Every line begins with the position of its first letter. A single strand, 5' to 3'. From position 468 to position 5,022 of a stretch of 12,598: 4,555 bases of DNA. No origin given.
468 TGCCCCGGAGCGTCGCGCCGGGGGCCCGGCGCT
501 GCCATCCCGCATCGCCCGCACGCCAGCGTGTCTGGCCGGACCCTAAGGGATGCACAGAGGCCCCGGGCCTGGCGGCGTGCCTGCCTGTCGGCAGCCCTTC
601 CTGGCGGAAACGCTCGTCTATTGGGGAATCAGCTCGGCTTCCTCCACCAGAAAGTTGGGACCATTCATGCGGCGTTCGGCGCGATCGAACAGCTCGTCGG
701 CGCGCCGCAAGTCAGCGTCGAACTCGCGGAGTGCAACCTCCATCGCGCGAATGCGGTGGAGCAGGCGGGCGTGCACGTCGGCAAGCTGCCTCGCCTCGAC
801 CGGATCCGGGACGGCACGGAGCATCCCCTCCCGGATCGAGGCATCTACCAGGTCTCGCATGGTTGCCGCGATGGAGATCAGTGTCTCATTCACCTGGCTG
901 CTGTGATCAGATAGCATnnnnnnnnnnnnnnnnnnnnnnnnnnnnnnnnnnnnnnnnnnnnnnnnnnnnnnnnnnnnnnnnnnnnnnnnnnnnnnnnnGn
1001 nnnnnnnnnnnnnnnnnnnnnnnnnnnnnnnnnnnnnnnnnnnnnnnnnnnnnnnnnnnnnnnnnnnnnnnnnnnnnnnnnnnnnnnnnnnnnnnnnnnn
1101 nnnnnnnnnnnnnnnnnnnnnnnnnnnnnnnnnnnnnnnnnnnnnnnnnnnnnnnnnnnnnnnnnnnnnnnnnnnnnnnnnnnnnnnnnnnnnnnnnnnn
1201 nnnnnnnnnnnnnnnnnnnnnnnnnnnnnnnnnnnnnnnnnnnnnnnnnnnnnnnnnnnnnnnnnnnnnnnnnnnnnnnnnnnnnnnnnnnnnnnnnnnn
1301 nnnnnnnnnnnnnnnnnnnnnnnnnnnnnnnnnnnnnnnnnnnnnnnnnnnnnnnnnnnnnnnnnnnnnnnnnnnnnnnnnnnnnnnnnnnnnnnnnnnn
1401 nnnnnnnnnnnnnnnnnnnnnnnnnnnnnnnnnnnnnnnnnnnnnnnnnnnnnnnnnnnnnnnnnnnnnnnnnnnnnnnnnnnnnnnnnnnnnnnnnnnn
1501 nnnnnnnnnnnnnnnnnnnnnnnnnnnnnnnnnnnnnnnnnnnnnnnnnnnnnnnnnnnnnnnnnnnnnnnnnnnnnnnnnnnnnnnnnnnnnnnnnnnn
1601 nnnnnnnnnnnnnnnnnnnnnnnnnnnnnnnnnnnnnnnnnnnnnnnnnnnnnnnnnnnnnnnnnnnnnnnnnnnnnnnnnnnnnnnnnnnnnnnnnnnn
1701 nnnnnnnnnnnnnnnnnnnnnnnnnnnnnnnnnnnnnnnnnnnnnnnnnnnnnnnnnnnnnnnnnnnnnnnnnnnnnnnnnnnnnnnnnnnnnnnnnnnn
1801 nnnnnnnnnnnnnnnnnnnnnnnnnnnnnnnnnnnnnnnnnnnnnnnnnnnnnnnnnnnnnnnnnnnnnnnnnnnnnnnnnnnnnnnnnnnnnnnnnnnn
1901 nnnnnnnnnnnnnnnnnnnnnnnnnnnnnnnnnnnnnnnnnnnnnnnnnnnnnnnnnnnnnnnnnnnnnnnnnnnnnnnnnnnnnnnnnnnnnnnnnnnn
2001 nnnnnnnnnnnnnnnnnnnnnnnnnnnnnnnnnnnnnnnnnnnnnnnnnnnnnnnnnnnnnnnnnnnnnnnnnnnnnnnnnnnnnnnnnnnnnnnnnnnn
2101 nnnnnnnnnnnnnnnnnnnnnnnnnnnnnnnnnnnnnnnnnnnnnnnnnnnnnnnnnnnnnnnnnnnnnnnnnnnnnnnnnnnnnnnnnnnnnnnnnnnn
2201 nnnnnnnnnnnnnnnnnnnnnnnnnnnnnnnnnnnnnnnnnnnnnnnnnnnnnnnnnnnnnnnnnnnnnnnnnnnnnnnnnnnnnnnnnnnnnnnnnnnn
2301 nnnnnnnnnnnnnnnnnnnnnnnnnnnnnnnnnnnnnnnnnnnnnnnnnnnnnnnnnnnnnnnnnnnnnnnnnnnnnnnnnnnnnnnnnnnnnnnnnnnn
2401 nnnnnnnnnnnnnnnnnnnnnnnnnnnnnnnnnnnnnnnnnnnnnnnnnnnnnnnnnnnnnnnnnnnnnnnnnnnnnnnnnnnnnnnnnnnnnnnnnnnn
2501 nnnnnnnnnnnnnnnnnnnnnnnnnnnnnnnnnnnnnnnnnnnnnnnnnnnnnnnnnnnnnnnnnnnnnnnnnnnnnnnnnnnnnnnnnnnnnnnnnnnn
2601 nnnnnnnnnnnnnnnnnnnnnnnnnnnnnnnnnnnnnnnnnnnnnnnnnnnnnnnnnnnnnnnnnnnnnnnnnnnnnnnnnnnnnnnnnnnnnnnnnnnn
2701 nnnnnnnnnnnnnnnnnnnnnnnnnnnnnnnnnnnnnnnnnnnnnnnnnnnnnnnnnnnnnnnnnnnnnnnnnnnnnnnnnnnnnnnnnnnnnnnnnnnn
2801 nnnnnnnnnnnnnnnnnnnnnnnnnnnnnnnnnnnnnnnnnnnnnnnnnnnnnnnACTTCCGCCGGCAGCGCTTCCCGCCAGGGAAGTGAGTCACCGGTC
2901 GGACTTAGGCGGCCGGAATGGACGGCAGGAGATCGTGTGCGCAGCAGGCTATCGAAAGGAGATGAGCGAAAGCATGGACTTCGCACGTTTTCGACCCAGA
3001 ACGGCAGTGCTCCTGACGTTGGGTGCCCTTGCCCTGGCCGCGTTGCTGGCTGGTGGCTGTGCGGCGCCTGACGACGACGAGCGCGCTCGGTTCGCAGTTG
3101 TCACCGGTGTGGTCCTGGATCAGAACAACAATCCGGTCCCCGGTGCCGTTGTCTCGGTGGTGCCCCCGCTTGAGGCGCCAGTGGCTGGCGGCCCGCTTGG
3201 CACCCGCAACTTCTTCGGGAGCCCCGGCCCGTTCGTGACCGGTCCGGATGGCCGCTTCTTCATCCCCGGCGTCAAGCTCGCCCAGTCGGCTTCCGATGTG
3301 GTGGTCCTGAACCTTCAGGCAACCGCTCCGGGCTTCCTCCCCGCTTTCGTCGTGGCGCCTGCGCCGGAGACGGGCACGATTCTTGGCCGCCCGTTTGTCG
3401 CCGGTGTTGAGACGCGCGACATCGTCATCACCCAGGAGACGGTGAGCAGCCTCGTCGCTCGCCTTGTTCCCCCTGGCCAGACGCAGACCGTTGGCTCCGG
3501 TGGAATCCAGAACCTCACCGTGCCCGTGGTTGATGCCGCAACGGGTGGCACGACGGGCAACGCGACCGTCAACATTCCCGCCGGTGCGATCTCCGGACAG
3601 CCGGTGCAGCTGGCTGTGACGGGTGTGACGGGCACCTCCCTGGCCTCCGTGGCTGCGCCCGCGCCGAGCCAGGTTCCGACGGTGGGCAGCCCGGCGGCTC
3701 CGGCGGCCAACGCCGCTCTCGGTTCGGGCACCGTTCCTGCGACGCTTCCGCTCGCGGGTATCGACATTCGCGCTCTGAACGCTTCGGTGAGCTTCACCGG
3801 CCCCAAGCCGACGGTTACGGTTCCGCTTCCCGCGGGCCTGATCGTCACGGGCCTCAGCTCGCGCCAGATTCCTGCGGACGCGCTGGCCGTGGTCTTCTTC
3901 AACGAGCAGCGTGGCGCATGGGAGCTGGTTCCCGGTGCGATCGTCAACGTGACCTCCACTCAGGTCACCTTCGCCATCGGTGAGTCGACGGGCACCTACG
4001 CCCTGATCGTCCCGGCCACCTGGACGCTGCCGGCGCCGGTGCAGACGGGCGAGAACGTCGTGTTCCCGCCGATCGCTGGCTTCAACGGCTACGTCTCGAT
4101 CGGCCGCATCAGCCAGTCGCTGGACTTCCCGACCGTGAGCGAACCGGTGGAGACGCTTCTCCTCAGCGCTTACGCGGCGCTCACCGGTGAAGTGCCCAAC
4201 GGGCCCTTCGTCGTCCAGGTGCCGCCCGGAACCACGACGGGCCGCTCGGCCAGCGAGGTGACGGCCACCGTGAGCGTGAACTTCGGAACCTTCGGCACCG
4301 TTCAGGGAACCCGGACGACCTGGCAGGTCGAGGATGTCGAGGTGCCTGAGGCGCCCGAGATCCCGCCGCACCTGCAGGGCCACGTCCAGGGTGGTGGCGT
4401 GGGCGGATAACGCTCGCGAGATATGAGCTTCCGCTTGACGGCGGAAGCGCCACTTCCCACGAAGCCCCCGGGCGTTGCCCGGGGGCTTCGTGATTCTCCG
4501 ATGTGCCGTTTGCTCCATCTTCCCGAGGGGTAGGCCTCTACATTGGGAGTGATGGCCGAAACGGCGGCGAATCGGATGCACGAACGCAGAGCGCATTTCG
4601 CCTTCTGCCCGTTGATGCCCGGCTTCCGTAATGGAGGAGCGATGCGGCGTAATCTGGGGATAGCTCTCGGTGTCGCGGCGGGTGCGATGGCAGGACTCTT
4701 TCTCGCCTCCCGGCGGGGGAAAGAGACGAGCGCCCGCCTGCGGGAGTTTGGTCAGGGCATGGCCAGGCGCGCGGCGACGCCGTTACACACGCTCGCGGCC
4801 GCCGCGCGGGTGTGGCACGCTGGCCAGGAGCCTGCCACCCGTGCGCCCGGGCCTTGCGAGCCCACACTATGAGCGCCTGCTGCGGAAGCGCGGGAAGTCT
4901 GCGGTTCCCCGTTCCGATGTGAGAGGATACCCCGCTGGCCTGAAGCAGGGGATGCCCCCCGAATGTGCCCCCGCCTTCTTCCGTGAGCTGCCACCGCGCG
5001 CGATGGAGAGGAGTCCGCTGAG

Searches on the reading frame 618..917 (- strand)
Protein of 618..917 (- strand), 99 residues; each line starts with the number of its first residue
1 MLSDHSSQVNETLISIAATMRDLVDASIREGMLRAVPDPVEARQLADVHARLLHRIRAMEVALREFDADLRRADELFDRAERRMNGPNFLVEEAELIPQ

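Call 53: find_encoding_contigs(protein=window:618-917:-, flank=10000, max_places=4)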
Protein window:618-917:- (99 aa): 24 contigs read that carry it; 4 places shown.
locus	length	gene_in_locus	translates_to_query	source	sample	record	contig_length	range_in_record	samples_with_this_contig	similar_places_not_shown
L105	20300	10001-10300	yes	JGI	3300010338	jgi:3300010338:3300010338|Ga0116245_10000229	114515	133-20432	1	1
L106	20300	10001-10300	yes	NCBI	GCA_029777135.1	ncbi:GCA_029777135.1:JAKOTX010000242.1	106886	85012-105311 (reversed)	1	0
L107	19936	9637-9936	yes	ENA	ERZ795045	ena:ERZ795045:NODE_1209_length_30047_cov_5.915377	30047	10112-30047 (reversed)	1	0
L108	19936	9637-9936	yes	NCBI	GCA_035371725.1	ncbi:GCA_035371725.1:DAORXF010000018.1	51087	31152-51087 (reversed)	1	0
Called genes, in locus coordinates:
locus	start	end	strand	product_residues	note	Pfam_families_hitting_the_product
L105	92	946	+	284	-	PF04454:Linocin_M18, PF19774:DUF6260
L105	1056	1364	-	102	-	-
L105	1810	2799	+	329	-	PF01408:GFO_IDH_MocA, PF02894:GFO_IDH_MocA_C, PF22725:GFO_IDH_MocA_C3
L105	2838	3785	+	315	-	PF00248:Aldo_ket_red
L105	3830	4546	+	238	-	PF00730:HhH-GPD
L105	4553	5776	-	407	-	PF01590:GAF, PF13185:GAF_2, PF00990:GGDEF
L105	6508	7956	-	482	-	-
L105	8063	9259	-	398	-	PF06082:YjbH (faint)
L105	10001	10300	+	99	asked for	-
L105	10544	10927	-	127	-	PF00072:Response_reg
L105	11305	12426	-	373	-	PF00586:AIRS, PF02769:AIRS_C (weak)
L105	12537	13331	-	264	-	PF00117:GATase, PF07722:Peptidase_C26 (faint)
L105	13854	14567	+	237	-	PF04405:ScdA_N, PF01814:Hemerythrin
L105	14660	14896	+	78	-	-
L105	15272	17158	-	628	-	PF14417:MEDS, PF00512:HisKA, PF02518:HATPase_c, PF00072:Response_reg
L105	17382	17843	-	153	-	-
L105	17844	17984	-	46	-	-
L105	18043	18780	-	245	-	PF07963:N_methyl, PF07596:SBP_bac_10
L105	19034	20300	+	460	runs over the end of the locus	-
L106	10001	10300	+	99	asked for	-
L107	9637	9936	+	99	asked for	-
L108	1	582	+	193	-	PF04454:Linocin_M18, PF19774:DUF6260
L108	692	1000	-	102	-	-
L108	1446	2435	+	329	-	PF01408:GFO_IDH_MocA, PF02894:GFO_IDH_MocA_C, PF22725:GFO_IDH_MocA_C3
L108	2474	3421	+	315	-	PF00248:Aldo_ket_red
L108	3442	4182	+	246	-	PF00730:HhH-GPD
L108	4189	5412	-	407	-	PF01590:GAF, PF13185:GAF_2, PF00990:GGDEF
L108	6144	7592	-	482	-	-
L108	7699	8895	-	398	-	PF06082:YjbH (faint)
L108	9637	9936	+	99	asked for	-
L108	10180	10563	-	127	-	PF00072:Response_reg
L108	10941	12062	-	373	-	PF00586:AIRS, PF02769:AIRS_C (weak)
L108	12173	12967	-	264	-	PF00117:GATase, PF07722:Peptidase_C26 (faint)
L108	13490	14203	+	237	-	PF04405:ScdA_N, PF01814:Hemerythrin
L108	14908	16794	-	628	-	PF14417:MEDS, PF00512:HisKA, PF02518:HATPase_c, PF00072:Response_reg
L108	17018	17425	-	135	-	-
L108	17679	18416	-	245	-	PF07963:N_methyl, PF07596:SBP_bac_10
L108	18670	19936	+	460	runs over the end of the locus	-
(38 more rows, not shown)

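Call 69: search_protein_families(library=phrogs, proteins=[window:618-917:-], max_evalue=0.01)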
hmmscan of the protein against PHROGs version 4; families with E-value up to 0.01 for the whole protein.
window:618-917:- (99 aa): 0 families

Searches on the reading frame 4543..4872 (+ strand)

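Call 48: search_protein_families(library=pfam, proteins=[window:4543-4872:+], max_evalue=1)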
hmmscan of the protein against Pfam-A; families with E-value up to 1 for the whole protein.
window:4543-4872:+ (109 aa): 2 families
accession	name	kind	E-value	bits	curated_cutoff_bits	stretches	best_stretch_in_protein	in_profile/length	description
PF12732.12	YtxH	-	3.1e-06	28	37.5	1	38-71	2-35/71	YtxH-like protein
PF10247.14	Romo1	-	0.0056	17.5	27.6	1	38-79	12-53/66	Reactive mitochondrial oxygen species modulator 1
